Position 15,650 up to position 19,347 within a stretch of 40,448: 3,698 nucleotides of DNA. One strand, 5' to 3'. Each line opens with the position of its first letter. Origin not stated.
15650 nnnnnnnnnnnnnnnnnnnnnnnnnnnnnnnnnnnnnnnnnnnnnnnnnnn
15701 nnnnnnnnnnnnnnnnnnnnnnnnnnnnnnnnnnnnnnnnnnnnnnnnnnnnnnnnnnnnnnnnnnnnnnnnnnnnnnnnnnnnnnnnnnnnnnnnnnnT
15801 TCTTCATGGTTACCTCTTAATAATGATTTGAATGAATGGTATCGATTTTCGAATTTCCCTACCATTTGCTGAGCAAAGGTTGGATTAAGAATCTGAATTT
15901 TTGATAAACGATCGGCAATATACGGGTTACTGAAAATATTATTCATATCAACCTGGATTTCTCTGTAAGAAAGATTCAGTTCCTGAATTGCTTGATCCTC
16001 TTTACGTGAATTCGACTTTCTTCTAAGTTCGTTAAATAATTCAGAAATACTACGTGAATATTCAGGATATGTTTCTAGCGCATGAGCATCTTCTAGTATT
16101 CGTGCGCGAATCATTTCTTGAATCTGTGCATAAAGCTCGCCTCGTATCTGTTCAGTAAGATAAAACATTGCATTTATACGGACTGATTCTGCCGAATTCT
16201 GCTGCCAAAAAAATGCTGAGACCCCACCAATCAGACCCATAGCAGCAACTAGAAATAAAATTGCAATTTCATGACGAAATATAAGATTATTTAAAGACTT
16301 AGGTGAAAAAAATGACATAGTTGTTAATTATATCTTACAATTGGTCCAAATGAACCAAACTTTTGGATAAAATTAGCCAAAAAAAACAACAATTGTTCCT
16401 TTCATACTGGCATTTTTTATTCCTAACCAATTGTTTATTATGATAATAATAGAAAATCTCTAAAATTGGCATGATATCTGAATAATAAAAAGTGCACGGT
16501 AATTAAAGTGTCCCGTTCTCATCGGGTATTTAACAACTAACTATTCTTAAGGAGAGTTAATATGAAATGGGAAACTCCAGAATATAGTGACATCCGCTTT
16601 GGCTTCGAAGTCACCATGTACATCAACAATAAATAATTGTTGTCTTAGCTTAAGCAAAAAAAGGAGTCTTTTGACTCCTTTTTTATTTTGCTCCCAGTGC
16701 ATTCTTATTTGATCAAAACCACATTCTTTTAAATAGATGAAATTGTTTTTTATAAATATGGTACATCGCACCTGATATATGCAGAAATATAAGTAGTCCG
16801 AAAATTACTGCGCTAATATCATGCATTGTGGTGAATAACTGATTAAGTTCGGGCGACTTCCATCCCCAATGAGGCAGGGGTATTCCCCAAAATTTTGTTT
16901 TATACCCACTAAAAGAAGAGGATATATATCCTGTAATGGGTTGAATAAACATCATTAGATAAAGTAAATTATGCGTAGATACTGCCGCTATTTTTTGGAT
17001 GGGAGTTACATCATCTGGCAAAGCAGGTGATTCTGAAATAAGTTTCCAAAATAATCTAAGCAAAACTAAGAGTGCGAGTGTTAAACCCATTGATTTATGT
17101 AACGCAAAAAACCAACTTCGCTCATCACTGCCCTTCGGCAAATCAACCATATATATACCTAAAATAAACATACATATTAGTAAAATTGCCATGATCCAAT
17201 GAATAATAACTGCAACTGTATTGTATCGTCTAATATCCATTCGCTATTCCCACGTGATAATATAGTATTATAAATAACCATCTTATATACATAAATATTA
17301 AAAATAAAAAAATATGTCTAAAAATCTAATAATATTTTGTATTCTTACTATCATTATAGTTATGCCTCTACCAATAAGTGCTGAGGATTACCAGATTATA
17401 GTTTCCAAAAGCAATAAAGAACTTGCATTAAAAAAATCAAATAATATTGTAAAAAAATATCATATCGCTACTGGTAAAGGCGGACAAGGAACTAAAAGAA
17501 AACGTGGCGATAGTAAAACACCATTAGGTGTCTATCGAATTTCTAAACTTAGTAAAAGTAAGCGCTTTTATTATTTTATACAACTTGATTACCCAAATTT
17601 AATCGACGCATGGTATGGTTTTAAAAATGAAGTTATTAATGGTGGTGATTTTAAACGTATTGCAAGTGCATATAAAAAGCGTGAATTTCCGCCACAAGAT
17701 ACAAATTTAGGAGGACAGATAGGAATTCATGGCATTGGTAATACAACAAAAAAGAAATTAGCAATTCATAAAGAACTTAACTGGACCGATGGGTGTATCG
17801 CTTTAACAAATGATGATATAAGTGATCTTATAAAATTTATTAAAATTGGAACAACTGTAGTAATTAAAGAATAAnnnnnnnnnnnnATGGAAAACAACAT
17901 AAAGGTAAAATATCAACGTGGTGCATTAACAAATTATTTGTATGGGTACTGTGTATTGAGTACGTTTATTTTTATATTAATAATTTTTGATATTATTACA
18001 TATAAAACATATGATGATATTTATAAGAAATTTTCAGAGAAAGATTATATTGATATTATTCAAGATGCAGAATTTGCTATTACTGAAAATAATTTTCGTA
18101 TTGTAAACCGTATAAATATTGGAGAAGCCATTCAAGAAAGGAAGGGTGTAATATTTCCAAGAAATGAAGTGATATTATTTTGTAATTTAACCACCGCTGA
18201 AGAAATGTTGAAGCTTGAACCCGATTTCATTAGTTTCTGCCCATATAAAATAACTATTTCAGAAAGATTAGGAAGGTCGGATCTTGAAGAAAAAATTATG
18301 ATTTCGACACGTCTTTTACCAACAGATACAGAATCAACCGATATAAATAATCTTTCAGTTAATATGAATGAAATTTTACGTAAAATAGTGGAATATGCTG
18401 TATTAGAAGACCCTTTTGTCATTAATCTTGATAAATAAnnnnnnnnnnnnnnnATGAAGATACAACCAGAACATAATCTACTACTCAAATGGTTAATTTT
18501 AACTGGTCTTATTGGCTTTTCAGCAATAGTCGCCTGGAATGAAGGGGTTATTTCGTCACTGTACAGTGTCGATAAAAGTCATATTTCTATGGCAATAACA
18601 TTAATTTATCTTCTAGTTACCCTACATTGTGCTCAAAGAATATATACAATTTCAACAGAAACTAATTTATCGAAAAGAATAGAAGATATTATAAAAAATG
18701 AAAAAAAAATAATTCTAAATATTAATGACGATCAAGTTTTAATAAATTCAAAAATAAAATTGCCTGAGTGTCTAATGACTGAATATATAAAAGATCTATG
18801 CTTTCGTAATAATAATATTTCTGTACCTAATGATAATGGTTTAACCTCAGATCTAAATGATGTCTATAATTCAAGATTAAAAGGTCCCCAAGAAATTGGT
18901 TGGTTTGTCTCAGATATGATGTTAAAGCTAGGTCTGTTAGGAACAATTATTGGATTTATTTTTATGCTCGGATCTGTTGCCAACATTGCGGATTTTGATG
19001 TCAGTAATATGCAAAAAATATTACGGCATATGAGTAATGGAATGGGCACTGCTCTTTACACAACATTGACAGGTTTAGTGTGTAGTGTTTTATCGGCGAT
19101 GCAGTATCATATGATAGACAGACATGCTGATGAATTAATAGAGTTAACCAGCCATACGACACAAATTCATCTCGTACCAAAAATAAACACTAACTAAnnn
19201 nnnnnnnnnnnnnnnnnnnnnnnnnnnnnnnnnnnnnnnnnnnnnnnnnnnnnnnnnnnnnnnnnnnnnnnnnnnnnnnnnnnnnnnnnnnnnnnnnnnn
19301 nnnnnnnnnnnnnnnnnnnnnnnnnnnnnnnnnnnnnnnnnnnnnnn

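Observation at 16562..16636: Unannotated stand-alone pqqA (24 codons) with no pqqBCDE in 40 kb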

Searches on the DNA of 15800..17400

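Call 29: search_rna_families(source=window, start=15800, end=17400, threshold=evalue, max_evalue=1)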
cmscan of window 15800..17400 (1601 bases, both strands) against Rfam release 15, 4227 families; matches with E-value up to 1: 5.
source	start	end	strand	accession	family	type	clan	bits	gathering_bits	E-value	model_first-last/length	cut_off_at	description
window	16649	16734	-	RF02029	sraA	Gene; sRNA;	-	29.8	56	0.038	1-95/95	no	sraA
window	16603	16683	+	RF00082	SraG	Gene; sRNA;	-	23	50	0.31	1-177/177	no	SraG RNA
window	16654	16683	-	RF04343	Plastid-psbA-2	Cis-reg;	CL00153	20.6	55.8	0.75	1-60/60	no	Plastid-psbA-2 3UTR RNA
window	16658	16703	+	RF00032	Histone3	Cis-reg;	-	15.8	34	0.77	1-46/46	no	Histone 3' UTR stem-loop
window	16728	16791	-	RF02350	psRNA6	Gene; sRNA;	-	13.3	60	0.62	1-333/333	no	Nitrosomonas sRNA psRNA6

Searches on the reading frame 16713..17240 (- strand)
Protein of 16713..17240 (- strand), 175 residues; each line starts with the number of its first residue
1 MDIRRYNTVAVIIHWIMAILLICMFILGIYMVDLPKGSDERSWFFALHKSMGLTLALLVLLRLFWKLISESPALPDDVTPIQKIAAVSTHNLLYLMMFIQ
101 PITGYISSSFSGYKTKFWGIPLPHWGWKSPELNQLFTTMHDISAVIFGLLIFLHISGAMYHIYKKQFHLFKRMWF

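Call 15: search_protein_families(library=pfam, proteins=[window:16713-17240:-], max_evalue=0.00001)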
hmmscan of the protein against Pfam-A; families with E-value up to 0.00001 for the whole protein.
window:16713-17240:- (175 aa): 1 family
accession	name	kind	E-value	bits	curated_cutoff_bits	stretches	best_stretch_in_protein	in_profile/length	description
PF01292.26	Ni_hydr_CYTB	-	8.4e-29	101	30.1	1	5-174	1-177/179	Prokaryotic cytochrome b561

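Call 25: search_protein_families(library=ncbifam, proteins=[window:16713-17240:-], max_evalue=1e-10)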
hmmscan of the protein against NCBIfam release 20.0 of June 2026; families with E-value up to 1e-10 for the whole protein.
window:16713-17240:- (175 aa): 0 families

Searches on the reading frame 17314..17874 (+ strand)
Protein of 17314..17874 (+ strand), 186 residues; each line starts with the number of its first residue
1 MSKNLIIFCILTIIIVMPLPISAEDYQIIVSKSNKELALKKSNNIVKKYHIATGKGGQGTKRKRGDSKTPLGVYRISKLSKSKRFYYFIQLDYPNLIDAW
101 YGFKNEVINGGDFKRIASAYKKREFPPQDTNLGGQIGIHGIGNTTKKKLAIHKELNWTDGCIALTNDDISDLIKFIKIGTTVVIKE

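Call 15: search_protein_families(library=pfam, proteins=[window:17314-17874:+], max_evalue=0.00001)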
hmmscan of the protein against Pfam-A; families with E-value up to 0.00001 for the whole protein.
window:17314-17874:+ (186 aa): 1 family
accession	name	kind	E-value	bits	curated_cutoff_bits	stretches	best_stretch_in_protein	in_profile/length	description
PF03734.19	YkuD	-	9.9e-23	81.8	23.4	1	26-184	2-146/146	L,D-transpeptidase catalytic domain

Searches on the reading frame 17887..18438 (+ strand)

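Call 15: search_protein_families(library=pfam, proteins=[window:17887-18438:+], max_evalue=0.00001)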
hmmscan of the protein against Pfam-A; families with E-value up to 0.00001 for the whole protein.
window:17887-18438:+ (183 aa): 1 family
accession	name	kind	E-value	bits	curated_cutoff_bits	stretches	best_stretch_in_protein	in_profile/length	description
PF03625.19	DUF302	-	8.5e-08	32.4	23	1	76-128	1-53/63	Domain of unknown function DUF302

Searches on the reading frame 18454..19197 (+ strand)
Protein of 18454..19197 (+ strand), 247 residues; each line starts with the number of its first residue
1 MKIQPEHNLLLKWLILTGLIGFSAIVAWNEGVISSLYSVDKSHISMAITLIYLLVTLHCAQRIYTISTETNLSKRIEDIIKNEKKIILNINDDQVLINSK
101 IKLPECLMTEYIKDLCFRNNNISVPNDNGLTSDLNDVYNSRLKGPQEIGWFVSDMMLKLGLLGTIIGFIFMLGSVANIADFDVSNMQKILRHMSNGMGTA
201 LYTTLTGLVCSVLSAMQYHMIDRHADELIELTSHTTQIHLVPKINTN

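Call 15: search_protein_families(library=pfam, proteins=[window:18454-19197:+], max_evalue=0.00001)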
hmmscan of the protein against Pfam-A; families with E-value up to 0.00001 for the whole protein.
window:18454-19197:+ (247 aa): 1 family
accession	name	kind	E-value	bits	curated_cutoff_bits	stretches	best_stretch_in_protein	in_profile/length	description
PF01618.21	MotA_ExbB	-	3e-09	37.2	22.9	1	159-230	59-123/127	MotA/TolQ/ExbB proton channel family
